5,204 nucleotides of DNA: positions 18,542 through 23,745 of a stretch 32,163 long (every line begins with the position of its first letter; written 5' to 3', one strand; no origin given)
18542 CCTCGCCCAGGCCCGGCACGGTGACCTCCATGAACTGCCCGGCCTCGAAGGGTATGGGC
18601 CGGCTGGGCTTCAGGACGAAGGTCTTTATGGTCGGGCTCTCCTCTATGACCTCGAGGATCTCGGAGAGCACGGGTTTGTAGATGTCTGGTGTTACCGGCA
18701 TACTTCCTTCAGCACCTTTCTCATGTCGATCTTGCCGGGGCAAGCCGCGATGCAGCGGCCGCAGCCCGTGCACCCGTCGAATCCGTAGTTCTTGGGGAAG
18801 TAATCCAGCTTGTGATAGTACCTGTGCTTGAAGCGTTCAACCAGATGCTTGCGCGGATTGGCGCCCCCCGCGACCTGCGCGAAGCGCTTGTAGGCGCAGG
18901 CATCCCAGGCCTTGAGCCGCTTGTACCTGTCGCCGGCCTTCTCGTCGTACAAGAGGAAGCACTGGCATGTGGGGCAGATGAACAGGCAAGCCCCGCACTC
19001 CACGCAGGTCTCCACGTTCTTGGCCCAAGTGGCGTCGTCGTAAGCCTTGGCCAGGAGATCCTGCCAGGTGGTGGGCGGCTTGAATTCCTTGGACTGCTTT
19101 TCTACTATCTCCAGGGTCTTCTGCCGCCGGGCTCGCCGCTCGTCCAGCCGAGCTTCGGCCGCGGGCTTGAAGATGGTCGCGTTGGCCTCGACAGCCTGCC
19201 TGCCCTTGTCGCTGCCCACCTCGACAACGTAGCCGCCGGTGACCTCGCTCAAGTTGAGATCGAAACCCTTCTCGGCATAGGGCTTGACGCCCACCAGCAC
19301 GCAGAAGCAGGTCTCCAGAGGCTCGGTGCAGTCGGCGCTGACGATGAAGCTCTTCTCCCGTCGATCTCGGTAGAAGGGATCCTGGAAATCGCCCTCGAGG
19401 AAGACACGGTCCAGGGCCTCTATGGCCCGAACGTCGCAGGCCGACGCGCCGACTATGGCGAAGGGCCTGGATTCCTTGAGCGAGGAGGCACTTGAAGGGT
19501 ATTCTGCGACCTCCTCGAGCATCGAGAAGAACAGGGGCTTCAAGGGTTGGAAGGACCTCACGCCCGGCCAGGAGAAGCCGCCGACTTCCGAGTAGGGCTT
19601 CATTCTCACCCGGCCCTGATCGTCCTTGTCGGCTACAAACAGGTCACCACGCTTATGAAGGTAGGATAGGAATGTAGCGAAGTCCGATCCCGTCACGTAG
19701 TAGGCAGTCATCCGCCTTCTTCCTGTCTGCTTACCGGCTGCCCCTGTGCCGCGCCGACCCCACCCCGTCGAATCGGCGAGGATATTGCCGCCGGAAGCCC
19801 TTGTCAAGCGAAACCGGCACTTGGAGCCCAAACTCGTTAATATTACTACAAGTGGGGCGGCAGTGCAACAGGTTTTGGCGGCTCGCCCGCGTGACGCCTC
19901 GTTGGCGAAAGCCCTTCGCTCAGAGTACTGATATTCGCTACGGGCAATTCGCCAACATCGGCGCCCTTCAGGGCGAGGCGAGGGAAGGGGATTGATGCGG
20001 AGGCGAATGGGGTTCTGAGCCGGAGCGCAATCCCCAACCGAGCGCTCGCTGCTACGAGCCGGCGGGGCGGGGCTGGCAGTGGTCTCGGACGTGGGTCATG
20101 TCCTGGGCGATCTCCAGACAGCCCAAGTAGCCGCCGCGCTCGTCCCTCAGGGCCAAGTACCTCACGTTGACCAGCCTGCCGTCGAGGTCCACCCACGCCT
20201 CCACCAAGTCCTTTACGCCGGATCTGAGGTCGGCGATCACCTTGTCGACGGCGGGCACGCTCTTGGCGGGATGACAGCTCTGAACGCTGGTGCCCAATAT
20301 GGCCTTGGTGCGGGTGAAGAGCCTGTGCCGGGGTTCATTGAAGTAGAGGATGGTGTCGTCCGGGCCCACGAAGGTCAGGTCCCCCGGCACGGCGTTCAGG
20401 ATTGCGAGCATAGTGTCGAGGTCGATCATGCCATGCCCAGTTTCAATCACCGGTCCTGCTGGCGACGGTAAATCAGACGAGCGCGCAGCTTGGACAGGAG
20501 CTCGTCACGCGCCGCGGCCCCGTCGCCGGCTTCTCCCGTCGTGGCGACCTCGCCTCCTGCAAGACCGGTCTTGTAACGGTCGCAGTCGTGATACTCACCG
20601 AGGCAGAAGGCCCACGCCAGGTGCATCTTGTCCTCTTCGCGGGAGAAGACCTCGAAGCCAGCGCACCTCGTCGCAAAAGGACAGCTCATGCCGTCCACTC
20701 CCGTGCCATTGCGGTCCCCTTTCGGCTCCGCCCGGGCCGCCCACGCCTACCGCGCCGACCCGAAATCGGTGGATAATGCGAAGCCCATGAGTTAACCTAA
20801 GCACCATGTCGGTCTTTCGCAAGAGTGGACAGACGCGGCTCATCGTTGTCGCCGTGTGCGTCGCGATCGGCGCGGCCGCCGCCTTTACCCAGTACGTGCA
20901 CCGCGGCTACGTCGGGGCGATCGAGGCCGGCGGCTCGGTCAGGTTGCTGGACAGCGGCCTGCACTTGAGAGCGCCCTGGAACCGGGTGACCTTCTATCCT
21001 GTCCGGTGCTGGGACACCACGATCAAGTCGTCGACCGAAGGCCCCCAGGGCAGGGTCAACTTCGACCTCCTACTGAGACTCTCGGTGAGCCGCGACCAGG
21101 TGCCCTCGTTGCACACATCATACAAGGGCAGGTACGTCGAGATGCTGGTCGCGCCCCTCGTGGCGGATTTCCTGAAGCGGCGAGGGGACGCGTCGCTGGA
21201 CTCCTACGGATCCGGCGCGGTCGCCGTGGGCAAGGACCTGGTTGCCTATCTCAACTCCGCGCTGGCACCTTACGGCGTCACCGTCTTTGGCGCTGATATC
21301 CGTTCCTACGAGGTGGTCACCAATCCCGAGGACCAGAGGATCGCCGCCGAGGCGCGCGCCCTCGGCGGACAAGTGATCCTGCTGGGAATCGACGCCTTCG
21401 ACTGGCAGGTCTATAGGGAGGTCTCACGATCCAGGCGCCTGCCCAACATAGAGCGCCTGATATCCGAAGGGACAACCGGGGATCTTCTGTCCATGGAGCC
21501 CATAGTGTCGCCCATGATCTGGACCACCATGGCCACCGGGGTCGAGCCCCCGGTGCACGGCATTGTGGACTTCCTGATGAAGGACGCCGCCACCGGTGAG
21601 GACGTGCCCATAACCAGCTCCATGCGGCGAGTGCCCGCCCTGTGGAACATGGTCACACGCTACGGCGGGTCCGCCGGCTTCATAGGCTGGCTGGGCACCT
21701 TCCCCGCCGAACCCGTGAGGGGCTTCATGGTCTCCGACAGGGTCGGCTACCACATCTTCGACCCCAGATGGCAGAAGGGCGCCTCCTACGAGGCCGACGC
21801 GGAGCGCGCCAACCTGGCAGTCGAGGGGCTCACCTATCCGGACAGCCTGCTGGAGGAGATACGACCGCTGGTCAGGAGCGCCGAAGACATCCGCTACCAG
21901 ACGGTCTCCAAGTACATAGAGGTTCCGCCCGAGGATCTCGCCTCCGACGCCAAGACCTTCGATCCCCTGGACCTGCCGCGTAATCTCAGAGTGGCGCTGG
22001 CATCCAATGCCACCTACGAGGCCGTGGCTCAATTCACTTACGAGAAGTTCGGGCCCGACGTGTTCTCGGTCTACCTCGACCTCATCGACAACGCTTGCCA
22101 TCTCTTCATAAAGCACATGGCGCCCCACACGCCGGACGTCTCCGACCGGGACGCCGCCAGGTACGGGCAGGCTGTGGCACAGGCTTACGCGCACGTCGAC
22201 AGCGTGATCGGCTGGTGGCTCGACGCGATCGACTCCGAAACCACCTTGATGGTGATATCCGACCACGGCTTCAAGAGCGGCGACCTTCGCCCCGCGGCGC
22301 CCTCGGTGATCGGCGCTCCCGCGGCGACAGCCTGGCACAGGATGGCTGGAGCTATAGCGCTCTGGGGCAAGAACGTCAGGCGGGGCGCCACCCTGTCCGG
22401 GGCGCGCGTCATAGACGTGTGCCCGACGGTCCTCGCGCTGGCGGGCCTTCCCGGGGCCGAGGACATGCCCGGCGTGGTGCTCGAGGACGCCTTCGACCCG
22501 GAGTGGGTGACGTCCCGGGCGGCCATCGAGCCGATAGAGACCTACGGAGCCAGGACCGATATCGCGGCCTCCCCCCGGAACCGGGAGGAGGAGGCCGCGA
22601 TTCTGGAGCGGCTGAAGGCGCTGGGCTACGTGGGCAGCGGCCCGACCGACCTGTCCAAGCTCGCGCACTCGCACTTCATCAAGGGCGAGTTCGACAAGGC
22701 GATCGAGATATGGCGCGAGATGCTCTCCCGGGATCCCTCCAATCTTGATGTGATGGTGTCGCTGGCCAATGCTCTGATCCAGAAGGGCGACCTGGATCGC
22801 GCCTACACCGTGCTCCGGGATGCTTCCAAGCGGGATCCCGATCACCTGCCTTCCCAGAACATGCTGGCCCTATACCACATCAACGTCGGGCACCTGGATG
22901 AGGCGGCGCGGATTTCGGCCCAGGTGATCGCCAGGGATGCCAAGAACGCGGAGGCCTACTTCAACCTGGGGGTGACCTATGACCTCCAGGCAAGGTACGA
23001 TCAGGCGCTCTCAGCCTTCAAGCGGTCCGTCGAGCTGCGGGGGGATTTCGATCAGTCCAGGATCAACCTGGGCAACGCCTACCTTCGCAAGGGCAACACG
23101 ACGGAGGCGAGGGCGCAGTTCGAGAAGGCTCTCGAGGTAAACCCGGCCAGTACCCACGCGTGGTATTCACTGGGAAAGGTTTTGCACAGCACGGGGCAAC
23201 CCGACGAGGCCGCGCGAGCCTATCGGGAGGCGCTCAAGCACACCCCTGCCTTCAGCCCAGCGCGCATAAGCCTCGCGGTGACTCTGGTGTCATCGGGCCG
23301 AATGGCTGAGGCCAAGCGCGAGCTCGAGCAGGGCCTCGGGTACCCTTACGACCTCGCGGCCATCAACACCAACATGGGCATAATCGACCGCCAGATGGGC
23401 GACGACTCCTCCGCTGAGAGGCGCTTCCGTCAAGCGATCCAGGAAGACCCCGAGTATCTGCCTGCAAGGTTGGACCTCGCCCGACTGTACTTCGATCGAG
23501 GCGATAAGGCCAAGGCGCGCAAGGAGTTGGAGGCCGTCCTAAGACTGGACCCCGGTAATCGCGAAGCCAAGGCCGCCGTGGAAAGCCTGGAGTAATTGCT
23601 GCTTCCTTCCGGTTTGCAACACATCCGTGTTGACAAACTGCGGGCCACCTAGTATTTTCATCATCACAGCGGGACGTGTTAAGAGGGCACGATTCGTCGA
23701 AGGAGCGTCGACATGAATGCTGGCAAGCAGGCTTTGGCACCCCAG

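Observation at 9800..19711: Hyc/FHL-type group 4 [NiFe] hydrogenase operon whose electron-input module is a sulfhydrogenase-like AsrA/HydB + FNR-like pair instead of formate dehydrogenase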

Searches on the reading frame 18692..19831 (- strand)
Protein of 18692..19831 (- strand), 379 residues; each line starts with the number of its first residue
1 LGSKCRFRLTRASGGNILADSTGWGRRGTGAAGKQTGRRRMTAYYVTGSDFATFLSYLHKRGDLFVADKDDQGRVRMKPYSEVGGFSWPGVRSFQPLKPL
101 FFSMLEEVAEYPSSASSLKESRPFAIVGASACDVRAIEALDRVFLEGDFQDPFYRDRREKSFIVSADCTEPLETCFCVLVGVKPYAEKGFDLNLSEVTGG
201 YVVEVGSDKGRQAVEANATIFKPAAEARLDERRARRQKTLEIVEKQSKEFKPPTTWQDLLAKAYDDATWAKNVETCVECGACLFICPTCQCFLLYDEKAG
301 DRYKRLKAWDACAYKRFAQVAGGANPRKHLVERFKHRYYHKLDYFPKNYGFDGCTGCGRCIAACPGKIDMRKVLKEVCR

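Call 4: search_protein_families(library=pfam, proteins=[window:18692-19831:-], max_evalue=0.001)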
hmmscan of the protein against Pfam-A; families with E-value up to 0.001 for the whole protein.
window:18692-19831:- (379 aa): 12 families
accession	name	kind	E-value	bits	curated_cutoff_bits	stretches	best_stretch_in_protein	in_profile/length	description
PF17179.9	Fer4_22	-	5.1e-30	104.6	27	1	275-368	1-95/95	4Fe-4S dicluster domain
PF13183.11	Fer4_8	-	2.8e-08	34.6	27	1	273-368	2-68/68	4Fe-4S dicluster domain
PF13534.11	Fer4_17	-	2e-07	31.9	22.2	0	326-369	21-61/61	4Fe-4S dicluster domain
PF12838.12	Fer4_7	-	4e-07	30.8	27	0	348-366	32-50/52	4Fe-4S dicluster domain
PF12797.12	Fer4_2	-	6.3e-07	29.4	24.5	0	272-288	6-22/22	4Fe-4S binding domain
PF13746.11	Fer4_18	-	1.2e-06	29.1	27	0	338-378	45-85/114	4Fe-4S dicluster domain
PF13187.11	Fer4_9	-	1.9e-06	28.2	27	0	354-368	2-16/52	4Fe-4S dicluster domain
PF13237.11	Fer4_10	-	2.7e-06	27.6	25.5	1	352-366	7-21/53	4Fe-4S dicluster domain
PF00037.32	Fer4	-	9.3e-06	25.7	21.1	0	352-365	6-19/24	4Fe-4S binding domain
PF14697.11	Fer4_21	-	1.1e-05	25.9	35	0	352-368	39-57/59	4Fe-4S dicluster domain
PF25160.1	LdpA_Fe-S-bd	-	0.00022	21.4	27.6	0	352-369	26-44/49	LdpA Fe-S cluster-binding domain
PF12800.12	Fer4_4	-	0.00045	20.8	24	0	352-365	2-15/17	4Fe-4S binding domain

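Call 5: search_protein_families(library=ncbifam, proteins=[window:18692-19831:-], max_evalue=0.001)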
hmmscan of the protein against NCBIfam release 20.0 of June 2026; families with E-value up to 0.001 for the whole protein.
window:18692-19831:- (379 aa): 13 families
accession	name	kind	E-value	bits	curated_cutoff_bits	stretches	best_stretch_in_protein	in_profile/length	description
NF040829.1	sulfhyd_ShyB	equivalog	2.8e-56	191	690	1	48-377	8-329/334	NAD(P)-dependent hydrogenase/sulfhydrogenase 2 subunit beta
NF040833.1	sulfhyd_HydB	equivalog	3.4e-49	167.6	750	1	54-376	14-334/367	NADPH-dependent hydrogenase/sulfhydrogenase 1 subunit beta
TIGR02910.1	sulfite_red_A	equivalog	2.6e-34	119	323.15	1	125-374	91-323/334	anaerobic sulfite reductase subunit AsrA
NF040864.1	HgcB_ferredoxin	equivalog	1.3e-05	24.9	99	0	268-288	38-58/93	mercury methylation ferredoxin HgcB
NF038196.1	ferrodoxin_EFR1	subfamily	6.8e-05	23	75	0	255-288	165-198/242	EFR1 family ferrodoxin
TIGR01945.1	rnfC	subfamily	9.5e-05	21.1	245.95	0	259-290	388-418/435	RnfABCDGE type electron transport complex subunit C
NF041837.1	rnfC_Methano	equivalog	0.00011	21.2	650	0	268-290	391-413/438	Rnf electron transport complex subunit RnfC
NF045670.1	quin_L_LdhH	equivalog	0.00012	20.5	800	0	353-377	355-379/706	L-lactate dehydrogenase (quinone) large subunit LdhH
NF045874.1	Vhu_polyferre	exception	0.00013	20.9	600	0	267-307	285-325/381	F420-non-reducing hydrogenase associated-polyferredoxin VhuB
NF005746.0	PRK07570.1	subfamily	0.0002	20.8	243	0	353-366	158-171/250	succinate dehydrogenase/fumarate reductase iron-sulfur subunit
TIGR02745.1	ccoG_rdxA_fixG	equivalog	0.00028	20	316.7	0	332-374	210-253/435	cytochrome c oxidase accessory protein CcoG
NF003454.1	PRK05035.1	equivalog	0.00035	19.2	345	0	262-288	395-420/556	electron transport complex subunit RsxC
TIGR01971.1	NuoI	subfamily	0.00064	19.3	113.05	0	330-372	25-63/121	NADH-quinone oxidoreductase, chain I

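Call 14: search_solved_structures(query=window:18692-19711:-, max_evalue=0.001)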
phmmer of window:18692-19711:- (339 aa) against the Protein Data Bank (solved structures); distinct sequences matched with E-value up to 0.001: 1.
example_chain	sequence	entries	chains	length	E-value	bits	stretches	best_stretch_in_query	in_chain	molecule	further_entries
9nez_B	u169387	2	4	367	1.8e-43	152.5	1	15-330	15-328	Sulfhydrogenase 1 subunit beta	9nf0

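Call 49: search_solved_structures(query=window:18692-19711:-, max_evalue=1e-20, show_alignments=1)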
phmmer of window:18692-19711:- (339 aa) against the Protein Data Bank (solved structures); distinct sequences matched with E-value up to 1e-20: 1.
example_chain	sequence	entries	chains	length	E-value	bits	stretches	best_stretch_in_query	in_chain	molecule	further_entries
9nez_B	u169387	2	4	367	1.8e-43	152.5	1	15-330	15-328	Sulfhydrogenase 1 subunit beta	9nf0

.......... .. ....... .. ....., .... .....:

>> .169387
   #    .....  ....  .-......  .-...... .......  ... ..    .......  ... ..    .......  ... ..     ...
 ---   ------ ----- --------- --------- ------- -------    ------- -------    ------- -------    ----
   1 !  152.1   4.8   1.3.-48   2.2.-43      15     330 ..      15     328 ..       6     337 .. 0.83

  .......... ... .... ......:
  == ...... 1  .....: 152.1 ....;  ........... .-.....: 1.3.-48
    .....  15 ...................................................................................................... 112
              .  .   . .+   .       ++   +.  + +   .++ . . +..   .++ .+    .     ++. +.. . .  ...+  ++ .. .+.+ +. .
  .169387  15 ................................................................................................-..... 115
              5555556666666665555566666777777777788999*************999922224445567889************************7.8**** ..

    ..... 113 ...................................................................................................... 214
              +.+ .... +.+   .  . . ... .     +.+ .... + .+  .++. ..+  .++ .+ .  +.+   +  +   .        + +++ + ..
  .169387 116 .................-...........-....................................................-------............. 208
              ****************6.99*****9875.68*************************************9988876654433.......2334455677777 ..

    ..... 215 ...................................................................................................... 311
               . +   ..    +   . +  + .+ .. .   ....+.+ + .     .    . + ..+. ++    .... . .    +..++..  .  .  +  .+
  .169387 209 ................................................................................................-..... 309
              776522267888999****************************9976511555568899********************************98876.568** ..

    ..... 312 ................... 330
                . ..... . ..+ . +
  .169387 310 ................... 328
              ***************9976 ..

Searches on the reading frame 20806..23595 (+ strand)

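Call 12: search_protein_families(library=pfam, proteins=[window:20806-23595:+], max_evalue=0.001)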
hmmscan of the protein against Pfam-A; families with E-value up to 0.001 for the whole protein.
window:20806-23595:+ (929 aa): 34 families (the best 25 are shown)
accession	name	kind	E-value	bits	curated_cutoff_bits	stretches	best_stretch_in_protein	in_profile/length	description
PF14559.12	TPR_19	-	2e-44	150.2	25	4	865-926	5-66/68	Tetratricopeptide repeat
PF07719.23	TPR_2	-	3.1e-44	145.9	27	4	753-781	5-33/34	Tetratricopeptide repeat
PF13181.12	TPR_8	-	2.2e-37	124.5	25.7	2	751-781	3-33/34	Tetratricopeptide repeat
PF00515.34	TPR_1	-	1.4e-34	116.9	27.8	3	715-747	1-33/34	Tetratricopeptide repeat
PF13431.12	TPR_17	-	4.1e-33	111.3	24.4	2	706-735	4-33/34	Tetratricopeptide repeat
PF13432.12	TPR_16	-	7.3e-33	113.1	32.7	4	754-812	2-60/65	Tetratricopeptide repeat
PF13428.12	TPR_14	-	4.2e-32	107.7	23.5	3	784-824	2-42/44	Tetratricopeptide repeat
PF13424.12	TPR_12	-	9.8e-27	93.4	30.1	2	753-811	7-73/77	Tetratricopeptide repeat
PF13414.12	TPR_11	-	4.7e-25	87.4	26.8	1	756-797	1-42/42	TPR repeat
PF01663.27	Phosphodiest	-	9.2e-25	88.4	23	1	190-492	1-224/342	Type I phosphodiesterase / nucleotide pyrophosphatase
PF24575.1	TPR_Slam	-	3.2e-23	82.6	35.2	2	785-839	49-103/104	Surface lipoprotein assembly modifier, N-terminal TPR repeats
PF13174.12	TPR_6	-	2.5e-19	69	26.3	0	887-917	2-32/33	Tetratricopeptide repeat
PF07721.20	TPR_4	-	9.9e-19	66.4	27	0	887-909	3-25/26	Tetratricopeptide repeat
PF23914.1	TPR_CcmH_CycH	-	1.1e-18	68.1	42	2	775-835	42-102/158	Cytochrome c-type biogenesis protein H TPR domain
PF13374.12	TPR_10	-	2.8e-18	65.7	27.5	1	751-778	4-31/42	Tetratricopeptide repeat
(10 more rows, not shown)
